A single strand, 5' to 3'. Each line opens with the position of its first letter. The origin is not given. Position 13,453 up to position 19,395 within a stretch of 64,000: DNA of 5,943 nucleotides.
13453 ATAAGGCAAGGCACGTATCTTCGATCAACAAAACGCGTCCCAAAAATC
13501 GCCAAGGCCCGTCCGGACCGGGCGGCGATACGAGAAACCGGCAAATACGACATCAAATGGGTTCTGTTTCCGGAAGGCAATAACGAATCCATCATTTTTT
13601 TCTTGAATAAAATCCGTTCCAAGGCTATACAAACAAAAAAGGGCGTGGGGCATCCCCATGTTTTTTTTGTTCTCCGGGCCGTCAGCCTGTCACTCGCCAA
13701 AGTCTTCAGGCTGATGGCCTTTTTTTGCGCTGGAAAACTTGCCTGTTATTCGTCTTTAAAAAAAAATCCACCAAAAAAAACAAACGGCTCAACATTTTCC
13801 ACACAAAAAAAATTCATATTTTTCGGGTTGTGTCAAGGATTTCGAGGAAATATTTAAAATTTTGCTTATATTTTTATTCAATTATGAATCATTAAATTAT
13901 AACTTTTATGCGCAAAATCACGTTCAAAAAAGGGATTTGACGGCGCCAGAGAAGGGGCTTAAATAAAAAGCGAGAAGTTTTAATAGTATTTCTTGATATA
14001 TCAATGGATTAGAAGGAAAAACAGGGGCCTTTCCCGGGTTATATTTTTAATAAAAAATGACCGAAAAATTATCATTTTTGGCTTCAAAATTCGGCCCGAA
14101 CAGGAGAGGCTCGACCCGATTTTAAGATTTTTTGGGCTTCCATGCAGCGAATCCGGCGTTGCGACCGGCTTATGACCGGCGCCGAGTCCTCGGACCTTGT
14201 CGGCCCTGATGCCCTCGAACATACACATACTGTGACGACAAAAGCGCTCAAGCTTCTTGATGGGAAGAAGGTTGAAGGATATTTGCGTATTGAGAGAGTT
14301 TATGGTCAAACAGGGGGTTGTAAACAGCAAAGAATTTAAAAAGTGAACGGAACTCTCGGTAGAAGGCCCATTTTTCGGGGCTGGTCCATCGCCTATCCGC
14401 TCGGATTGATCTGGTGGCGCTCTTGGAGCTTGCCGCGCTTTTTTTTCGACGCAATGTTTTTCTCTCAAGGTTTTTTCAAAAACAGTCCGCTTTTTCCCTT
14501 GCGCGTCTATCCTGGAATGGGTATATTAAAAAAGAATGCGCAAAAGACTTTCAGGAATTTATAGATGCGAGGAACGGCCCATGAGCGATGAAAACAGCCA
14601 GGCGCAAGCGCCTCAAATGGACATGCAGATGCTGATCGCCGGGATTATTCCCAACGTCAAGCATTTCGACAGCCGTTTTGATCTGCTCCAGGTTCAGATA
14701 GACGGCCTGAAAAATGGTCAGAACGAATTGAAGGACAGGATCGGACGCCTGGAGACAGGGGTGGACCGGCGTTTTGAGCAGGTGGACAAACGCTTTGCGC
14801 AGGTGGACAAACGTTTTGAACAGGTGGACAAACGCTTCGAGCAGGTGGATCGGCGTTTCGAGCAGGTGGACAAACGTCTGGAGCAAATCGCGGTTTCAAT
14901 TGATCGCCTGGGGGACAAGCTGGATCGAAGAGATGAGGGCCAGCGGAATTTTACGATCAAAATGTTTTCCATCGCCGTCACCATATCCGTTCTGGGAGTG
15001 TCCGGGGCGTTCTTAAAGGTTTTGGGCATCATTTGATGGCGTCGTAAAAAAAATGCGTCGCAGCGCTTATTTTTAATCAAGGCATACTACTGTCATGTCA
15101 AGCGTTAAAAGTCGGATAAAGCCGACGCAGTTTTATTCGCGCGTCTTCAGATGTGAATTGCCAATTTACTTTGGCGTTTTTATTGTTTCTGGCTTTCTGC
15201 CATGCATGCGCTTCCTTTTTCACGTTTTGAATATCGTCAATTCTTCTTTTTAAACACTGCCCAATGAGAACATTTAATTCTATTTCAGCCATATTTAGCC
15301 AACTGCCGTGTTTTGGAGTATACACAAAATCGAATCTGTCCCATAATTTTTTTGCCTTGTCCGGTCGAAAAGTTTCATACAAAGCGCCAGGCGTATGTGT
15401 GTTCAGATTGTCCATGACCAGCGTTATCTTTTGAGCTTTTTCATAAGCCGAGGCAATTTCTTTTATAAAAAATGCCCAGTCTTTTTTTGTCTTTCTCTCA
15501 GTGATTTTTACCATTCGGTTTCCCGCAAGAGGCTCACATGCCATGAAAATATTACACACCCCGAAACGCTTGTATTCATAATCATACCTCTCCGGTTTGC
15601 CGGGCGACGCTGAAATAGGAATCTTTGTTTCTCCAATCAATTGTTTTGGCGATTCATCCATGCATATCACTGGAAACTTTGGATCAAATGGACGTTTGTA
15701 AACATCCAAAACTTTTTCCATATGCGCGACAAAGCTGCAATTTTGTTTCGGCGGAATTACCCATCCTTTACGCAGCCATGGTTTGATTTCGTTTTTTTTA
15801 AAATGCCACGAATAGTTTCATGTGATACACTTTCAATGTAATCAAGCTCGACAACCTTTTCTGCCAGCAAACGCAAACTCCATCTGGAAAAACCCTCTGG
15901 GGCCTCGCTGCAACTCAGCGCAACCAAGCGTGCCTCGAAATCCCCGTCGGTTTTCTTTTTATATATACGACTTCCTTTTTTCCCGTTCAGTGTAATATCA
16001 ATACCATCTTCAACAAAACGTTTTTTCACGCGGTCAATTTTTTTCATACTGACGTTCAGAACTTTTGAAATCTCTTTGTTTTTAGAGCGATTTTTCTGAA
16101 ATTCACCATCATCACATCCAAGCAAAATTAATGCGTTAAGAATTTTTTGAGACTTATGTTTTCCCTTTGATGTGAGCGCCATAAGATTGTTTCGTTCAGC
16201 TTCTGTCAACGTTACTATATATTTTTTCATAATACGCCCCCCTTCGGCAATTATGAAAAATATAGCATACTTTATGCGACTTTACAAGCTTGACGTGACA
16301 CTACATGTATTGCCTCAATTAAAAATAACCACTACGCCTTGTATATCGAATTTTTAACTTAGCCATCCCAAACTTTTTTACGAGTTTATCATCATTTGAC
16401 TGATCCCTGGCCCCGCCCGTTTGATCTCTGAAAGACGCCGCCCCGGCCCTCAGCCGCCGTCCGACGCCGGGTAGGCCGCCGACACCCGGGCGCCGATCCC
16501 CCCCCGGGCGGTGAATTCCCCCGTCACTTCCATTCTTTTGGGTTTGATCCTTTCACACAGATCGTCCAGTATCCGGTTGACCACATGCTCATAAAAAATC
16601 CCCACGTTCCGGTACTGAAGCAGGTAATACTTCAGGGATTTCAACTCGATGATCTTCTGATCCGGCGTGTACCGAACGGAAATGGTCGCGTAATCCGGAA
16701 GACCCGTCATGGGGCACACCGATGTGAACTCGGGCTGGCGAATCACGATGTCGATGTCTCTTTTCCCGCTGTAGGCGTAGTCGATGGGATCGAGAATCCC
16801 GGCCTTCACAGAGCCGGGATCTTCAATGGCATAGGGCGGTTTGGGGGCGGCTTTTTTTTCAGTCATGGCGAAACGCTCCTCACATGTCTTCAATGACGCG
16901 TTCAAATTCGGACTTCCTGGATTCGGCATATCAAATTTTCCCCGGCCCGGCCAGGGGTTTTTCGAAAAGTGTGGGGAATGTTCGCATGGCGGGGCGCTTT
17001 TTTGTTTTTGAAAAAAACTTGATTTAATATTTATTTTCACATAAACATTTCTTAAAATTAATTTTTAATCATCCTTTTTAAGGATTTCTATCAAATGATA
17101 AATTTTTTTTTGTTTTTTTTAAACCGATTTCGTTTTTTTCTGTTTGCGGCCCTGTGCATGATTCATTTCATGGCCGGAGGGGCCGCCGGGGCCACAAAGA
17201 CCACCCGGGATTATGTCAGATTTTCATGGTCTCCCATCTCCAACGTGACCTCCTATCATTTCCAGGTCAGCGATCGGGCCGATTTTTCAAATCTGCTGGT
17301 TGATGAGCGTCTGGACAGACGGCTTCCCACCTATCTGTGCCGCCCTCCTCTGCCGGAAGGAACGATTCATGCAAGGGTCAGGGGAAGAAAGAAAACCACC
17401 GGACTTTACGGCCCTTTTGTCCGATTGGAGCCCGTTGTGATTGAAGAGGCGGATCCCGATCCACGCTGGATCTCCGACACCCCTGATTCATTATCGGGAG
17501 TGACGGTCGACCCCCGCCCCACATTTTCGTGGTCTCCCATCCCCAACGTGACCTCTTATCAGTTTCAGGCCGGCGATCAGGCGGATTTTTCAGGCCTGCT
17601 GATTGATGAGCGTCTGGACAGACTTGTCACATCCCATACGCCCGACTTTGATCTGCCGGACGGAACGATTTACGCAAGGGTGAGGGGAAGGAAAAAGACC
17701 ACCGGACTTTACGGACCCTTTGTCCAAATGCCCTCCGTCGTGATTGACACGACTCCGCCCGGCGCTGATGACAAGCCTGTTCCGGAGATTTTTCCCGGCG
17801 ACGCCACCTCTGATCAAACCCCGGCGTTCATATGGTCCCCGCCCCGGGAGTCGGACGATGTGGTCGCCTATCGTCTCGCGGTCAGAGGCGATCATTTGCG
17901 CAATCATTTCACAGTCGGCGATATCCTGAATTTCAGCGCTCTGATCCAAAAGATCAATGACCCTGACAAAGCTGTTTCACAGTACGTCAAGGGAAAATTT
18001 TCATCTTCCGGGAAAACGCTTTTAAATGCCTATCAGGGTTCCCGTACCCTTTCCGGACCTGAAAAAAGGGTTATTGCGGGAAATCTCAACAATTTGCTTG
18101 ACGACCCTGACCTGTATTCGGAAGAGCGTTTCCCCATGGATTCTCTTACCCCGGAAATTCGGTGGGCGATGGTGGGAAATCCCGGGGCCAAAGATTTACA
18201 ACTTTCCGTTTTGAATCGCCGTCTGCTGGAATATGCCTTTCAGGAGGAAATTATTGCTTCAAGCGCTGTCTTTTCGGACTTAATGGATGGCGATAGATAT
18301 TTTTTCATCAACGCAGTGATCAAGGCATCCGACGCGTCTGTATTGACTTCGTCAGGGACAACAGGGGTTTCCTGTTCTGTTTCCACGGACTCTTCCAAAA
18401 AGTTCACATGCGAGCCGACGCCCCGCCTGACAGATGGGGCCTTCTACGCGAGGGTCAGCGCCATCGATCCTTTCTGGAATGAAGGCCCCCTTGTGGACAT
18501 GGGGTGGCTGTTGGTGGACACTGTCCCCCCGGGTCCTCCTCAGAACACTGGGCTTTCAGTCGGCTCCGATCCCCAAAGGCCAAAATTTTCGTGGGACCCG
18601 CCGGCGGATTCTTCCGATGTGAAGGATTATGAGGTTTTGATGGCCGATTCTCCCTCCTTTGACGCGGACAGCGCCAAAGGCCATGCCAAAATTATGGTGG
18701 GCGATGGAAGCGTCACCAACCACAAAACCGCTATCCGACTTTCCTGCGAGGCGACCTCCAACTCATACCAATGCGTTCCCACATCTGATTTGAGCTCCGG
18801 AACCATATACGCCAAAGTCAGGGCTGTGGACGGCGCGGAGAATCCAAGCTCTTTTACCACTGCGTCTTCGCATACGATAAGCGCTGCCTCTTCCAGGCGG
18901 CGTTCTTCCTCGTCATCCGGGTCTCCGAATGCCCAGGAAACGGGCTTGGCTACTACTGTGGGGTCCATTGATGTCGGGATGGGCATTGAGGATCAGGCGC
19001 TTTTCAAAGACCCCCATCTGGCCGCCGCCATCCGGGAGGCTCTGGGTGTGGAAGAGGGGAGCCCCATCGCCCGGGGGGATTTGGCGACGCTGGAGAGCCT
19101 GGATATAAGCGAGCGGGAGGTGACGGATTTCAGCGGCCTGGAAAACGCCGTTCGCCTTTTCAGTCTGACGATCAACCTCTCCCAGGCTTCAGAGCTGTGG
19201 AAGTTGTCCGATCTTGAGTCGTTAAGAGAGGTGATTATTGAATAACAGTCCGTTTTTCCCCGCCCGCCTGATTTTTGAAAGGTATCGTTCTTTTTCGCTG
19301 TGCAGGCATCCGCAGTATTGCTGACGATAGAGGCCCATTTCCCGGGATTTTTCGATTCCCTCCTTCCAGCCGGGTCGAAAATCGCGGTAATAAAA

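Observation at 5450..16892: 10.5-kb RHS island bracketed by 457-bp direct repeats that each contain a whole queF gene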

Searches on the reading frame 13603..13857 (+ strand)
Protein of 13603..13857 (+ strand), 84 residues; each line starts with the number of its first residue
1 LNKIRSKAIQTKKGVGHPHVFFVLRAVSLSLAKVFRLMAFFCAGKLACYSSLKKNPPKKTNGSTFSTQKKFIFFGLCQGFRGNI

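Call 51: search_protein_families(library=pfam, proteins=[window:13603-13857:+], max_evalue=1)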
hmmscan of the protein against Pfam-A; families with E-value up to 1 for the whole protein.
window:13603-13857:+ (84 aa): 1 family
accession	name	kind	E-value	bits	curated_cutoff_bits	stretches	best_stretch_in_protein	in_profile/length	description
PF15383.11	TMEM237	-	0.2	11.3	28.1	1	24-50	77-103/247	Transmembrane protein 237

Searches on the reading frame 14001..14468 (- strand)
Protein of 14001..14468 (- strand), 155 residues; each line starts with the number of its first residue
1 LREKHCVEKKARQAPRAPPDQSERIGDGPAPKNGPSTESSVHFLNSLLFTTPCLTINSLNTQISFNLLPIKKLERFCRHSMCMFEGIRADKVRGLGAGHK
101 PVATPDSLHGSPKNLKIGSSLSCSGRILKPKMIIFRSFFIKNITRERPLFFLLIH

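Call 5: search_protein_families(library=pfam, proteins=[window:14001-14468:-], max_evalue=0.01)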
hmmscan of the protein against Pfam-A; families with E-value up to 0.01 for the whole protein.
window:14001-14468:- (155 aa): 0 families

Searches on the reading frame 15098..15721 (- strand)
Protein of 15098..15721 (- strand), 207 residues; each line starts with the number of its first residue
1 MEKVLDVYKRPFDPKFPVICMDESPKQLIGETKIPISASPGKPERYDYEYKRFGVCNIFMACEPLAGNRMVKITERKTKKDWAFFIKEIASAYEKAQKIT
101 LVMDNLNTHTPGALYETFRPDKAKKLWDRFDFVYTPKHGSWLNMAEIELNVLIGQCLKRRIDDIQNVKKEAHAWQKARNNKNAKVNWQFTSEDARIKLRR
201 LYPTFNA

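Call 5: search_protein_families(library=pfam, proteins=[window:15098-15721:-], max_evalue=0.01)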
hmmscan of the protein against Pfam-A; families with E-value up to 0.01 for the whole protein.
window:15098-15721:- (207 aa): 1 family
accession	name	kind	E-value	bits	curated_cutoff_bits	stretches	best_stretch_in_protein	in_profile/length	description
PF13358.12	DDE_3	-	7.3e-30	104.2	28.6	1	17-167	1-145/146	DDE superfamily endonuclease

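Call 56: search_protein_families(library=ncbifam, proteins=[window:15098-15721:-], max_evalue=0.001)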
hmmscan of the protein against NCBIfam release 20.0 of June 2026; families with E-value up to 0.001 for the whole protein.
window:15098-15721:- (207 aa): 1 family
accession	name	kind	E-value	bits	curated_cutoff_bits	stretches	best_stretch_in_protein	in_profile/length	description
NF033545.0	transpos_IS630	equivalog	2e-43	148.9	100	1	1-179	130-299/299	IS630 family transposase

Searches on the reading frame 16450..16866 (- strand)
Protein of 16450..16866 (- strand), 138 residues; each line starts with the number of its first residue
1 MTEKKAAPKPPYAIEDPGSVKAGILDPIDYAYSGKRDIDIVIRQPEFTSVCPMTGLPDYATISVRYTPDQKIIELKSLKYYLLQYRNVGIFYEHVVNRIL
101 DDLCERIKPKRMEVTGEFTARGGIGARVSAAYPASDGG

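Call 7: find_related_loci(query=window:16450-16866:-, collection=genome_contigs, flank=10000)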
Query window:16450-16866:- (138 aa) in genome_contigs; peptide patterns used: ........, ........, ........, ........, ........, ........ (x = any residue, [..] = any of these).
600 stretches matched a pattern (row limit reached: there are more); 466 encode a relative of the query (tblastn E <= 1e-3); the best 80 are kept; 80 distinct loci.
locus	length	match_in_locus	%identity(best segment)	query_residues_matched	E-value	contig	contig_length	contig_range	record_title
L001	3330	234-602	75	10-132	2e-60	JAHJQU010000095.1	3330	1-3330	MAG: Proteobacteria bacterium isolate OS_PC_MetaG.mb.119 OS_PC_MetaG.mb.119_k141_99264, whole genome shotgun sequence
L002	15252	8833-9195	76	12-132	1e-59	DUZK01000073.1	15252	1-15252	MAG TPA_asm: Deltaproteobacteria bacterium isolate MAG_15370_dsfb_81 Ga0180009_10004550, whole genome shotgun sequence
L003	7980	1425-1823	69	4-136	4e-59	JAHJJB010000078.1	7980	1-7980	MAG: Proteobacteria bacterium isolate Modern_marine_rock_biofilm.mb.18 Modern_marine_rock.mb.18_k141_215607, whole genom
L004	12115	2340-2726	69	4-132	1e-58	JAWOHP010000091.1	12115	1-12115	MAG: Desulfobacterales bacterium isolate CWP4-3.bin.202 k191_3501163, whole genome shotgun sequence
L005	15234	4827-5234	68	1-137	3e-58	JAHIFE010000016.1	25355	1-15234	MAG: Proteobacteria bacterium isolate KR11_0.1_MetaG.mb.69 KR11_0.1_MetaG.mb.69_k141_58052, whole genome shotgun sequenc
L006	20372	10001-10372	72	9-132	3e-58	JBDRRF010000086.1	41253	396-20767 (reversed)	MAG: Pseudomonadota bacterium isolate MEGAHIT-group-2.86 k141_293918, whole genome shotgun sequence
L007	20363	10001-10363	70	12-132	8e-58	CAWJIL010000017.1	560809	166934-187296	MAG: uncultured delta proteobacterium isolate MFD03804.bin.1.170 genome assembly, contig: contig_4947, whole genome shot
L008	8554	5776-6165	70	1-131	1e-57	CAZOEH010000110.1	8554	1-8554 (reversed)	MAG TPA_asm: uncultured Desulfonema sp. isolate SRP062349_co5_33 genome assembly, contig: NODE_4279_length_8554_cov_8.06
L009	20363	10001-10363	70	12-132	2e-57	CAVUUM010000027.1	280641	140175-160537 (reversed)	MAG: uncultured delta proteobacterium isolate MFD03804.bin.2.56 genome assembly, contig: contig_9566, whole genome shotg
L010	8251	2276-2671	68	5-135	2e-57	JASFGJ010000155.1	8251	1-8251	MAG: Desulfobacteraceae bacterium isolate D0606U02metaG_Bin_662 D0606U02metaG_FD_scaffold_1402_c1, whole genome shotgun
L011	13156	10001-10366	72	11-132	2e-57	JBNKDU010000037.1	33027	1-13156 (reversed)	MAG: Desulfobacteraceae bacterium isolate F1.bin.3.orig k141_1773520, whole genome shotgun sequence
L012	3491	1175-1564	69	1-131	3e-57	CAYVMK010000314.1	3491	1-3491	MAG TPA_asm: uncultured Desulfonema sp. isolate binchicken_co220_146 genome assembly, contig: NODE_18281_length_3491_cov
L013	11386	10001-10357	71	14-132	8e-57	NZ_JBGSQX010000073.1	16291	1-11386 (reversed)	MAG: Desulfococcus sp. isolate JTS-AC343 k141_3164860, whole genome shotgun sequence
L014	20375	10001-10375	70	11-135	8e-57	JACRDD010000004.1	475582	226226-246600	MAG: Desulfobacterales bacterium isolate NC_groundwater_1663_Pr3_B-0.1um_60_182 SR-2_scaffold_141_332173, whole genome s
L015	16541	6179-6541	72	12-132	6e-57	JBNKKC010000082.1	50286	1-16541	MAG: Desulfobacteraceae bacterium isolate H1H2.bin.5.orig k141_1084046, whole genome shotgun sequence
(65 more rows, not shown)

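Call 11: find_encoding_contigs(protein=window:16450-16866:-, flank=10000, max_places=10)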
Protein window:16450-16866:- (138 aa): no gene with exactly this product is on record in the collection.

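Call 12: find_homologous_proteins(query=window:16450-16866:-, max_evalue=1e-40)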
Query window:16450-16866:- (138 aa): 2875 proteins with E <= 1e-40 among 7551 candidates; the best 120 are listed.
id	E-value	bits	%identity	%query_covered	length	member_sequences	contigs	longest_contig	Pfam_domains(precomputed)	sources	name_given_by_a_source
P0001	2.1e-84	298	98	100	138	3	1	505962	PF14489.12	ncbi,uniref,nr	ncbi:NADPH-dependent 7-cyano-7-deazaguanine reductase [Candidatus Desulfarcum epimagneticum]|uniref:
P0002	8.8e-57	209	75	91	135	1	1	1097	PF14489.12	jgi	-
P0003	1.2e-56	209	73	95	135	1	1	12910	PF14489.12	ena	-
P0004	1.3e-56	208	76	89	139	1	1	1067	PF14489.12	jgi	jgi:7-cyano-7-deazaguanine reductase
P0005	1.4e-56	208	75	91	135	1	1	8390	PF14489.12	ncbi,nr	ncbi:MAG: preQ(1) synthase [Desulfobacterales bacterium]|nr:preQ(1) synthase [Desulfobacterales bact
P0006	1.7e-56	208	73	95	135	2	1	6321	PF14489.12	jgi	jgi:7-cyano-7-deazaguanine reductase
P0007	2.0e-56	208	73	95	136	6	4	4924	PF14489.12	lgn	-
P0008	2.0e-56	208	75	91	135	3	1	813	PF14489.12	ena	-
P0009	2.4e-56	208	73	93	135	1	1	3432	PF14489.12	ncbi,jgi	jgi:7-cyano-7-deazaguanine reductase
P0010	2.5e-56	208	73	93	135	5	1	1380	PF14489.12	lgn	-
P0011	2.8e-56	207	74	90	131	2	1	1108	PF14489.12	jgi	-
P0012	3.4e-56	207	73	95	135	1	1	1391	PF14489.12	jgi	jgi:7-cyano-7-deazaguanine reductase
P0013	3.7e-56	207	76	89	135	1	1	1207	PF14489.12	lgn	-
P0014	3.7e-56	207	72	93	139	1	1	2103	PF14489.12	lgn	-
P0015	4.4e-56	207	73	95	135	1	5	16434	PF14489.12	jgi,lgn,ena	-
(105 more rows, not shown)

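Call 16: find_encoding_contigs(protein=P0121, flank=10000, max_places=10)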
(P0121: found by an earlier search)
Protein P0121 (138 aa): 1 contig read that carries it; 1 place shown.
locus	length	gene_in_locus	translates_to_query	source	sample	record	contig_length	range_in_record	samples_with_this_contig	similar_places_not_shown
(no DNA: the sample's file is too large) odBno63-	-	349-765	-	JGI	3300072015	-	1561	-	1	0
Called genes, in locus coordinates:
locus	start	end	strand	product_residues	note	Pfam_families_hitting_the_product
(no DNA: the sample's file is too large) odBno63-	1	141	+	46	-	?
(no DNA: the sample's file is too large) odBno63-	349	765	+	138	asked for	PF14489:QueF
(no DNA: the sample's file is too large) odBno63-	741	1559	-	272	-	?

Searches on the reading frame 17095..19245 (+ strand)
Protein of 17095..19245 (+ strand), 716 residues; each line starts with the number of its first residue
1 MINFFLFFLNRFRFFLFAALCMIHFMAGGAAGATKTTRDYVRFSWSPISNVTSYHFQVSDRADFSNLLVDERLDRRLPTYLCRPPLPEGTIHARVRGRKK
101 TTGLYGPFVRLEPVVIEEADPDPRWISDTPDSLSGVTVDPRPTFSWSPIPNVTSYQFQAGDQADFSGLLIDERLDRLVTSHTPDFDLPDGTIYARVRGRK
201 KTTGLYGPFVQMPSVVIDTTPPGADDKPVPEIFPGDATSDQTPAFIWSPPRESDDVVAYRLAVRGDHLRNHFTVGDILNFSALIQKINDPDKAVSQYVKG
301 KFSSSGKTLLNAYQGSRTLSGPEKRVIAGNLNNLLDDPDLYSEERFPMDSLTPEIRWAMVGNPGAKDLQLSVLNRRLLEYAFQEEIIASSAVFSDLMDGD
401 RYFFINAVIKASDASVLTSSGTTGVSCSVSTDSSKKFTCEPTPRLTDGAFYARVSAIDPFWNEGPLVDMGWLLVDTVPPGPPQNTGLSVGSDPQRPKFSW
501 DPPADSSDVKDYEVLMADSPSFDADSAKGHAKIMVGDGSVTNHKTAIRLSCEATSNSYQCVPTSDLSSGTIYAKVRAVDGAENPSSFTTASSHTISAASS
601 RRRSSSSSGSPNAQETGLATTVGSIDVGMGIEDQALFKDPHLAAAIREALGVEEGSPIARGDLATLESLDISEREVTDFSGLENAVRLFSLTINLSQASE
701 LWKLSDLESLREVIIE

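Call 6: search_protein_families(library=pfam, proteins=[window:17095-19245:+], max_evalue=0.01)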
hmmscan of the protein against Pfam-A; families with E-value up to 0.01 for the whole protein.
window:17095-19245:+ (716 aa): 3 families
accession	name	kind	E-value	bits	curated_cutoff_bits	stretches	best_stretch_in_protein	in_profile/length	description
PF19077.6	Big_13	-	8.1e-05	23.5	27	0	410-459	37-86/102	Bacterial Ig-like domain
PF00041.27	fn3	-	0.00038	21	25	0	481-581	2-72/84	Fibronectin type III domain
PF23952.1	LRR_EndoS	-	0.0083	16.8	27.9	0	637-712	1-72/116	Endo-beta-N-acetylglucosaminidase EndoS LRR domain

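Call 40: search_protein_families(library=ncbifam, proteins=[window:17095-19245:+], max_evalue=0.001)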
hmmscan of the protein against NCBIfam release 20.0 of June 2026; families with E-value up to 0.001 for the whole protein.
window:17095-19245:+ (716 aa): 0 families

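Call 66: find_encoding_contigs(protein=window:17095-19245:+, flank=10000, max_places=6)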
Protein window:17095-19245:+ (716 aa): 1 contig read that carries it; 1 place shown.
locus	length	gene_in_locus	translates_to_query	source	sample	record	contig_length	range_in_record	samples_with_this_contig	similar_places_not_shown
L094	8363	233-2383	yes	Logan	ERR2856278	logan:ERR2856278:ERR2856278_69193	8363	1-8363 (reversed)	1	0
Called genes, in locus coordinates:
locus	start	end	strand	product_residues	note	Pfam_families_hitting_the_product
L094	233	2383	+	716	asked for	-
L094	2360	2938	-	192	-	PF02677:QueH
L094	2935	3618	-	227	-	PF01168:Ala_racemase_N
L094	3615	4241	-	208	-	PF02545:Maf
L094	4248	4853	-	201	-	PF13505:OMP_b-brl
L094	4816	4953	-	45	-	-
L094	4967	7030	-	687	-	PF04060:FeS, PF12838:Fer4_7 (weak), PF13187:Fer4_9 (weak), PF00037:Fer4, PF14691:Fer4_20, PF07992:Pyr_redox_2, PF13450:NAD_binding_8, PF13738:Pyr_redox_3, +11 more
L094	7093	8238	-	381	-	PF01008:IF-2B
